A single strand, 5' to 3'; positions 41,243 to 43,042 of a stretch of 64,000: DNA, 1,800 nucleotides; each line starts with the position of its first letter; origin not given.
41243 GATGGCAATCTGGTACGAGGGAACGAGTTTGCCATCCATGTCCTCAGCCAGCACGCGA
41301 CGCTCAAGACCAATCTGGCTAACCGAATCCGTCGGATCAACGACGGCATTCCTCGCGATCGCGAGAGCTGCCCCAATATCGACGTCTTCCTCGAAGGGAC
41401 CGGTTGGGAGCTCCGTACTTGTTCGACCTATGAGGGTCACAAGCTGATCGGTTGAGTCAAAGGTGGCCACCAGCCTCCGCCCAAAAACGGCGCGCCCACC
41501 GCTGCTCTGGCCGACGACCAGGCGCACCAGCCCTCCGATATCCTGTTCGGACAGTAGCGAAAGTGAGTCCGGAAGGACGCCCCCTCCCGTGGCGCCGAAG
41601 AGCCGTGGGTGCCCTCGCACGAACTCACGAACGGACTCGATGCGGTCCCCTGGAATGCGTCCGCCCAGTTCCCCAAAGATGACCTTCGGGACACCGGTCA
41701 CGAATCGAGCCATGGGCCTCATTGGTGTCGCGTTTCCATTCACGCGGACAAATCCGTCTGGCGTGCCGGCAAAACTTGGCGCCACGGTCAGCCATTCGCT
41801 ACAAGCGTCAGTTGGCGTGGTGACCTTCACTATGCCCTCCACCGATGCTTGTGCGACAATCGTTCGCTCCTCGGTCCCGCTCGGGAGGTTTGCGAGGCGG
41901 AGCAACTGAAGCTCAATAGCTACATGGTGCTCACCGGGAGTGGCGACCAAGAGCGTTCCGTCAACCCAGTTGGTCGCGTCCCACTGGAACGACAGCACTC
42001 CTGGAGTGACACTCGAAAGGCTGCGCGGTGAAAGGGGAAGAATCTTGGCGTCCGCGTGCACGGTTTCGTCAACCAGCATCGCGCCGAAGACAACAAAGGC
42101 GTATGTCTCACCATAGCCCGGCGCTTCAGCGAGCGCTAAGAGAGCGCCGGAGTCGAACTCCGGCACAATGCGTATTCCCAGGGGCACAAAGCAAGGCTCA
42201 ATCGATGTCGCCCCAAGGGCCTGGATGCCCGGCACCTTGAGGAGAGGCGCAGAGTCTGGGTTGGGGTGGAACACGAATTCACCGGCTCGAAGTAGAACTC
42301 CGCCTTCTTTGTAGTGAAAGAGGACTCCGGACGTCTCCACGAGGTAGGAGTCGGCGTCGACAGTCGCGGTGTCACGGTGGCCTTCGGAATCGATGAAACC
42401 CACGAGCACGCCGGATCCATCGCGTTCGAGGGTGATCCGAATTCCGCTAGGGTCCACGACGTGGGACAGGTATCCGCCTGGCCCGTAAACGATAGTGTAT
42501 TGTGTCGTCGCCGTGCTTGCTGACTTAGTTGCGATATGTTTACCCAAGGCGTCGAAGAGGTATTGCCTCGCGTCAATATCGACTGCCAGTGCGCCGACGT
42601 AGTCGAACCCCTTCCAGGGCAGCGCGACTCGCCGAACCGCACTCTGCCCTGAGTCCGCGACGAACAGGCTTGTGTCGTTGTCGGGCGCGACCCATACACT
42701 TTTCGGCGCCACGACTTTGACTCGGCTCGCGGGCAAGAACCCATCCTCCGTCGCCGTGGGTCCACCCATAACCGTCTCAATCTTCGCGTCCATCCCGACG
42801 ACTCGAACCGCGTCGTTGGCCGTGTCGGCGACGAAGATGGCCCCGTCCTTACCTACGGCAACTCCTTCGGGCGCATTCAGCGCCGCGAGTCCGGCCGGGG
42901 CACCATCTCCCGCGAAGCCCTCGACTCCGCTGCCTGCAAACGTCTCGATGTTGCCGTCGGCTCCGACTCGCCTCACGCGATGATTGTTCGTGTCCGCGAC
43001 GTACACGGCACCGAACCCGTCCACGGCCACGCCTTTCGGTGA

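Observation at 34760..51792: Integrase-free cassette array delimited by repeated 3' ends of a Ser/Thr kinase gene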

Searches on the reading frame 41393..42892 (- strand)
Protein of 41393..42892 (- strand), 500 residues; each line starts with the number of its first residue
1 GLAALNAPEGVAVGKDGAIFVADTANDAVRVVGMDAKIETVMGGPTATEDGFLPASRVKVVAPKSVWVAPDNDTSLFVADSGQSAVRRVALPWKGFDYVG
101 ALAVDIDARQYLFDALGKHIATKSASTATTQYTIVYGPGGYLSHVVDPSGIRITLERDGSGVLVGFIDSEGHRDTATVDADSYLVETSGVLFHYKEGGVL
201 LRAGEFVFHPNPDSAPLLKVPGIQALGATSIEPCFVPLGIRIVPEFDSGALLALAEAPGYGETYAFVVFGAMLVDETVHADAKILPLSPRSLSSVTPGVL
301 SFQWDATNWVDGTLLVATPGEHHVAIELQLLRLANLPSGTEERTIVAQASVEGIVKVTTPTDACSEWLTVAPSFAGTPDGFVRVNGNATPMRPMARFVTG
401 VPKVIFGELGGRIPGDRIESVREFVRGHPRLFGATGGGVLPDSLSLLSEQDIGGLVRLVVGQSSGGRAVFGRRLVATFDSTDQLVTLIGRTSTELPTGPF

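Call 74: search_protein_families(library=pfam, proteins=[window:41393-42892:-], max_evalue=1)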
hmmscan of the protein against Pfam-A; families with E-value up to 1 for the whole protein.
window:41393-42892:- (500 aa): 2 families
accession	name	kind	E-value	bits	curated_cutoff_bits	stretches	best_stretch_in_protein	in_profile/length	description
PF01436.27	NHL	-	0.00011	22.5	20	1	5-31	1-27/28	NHL repeat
PF25021.1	TEN_NHL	-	0.00012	21.7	27.1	1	3-44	139-178/357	Teneurin NHL domain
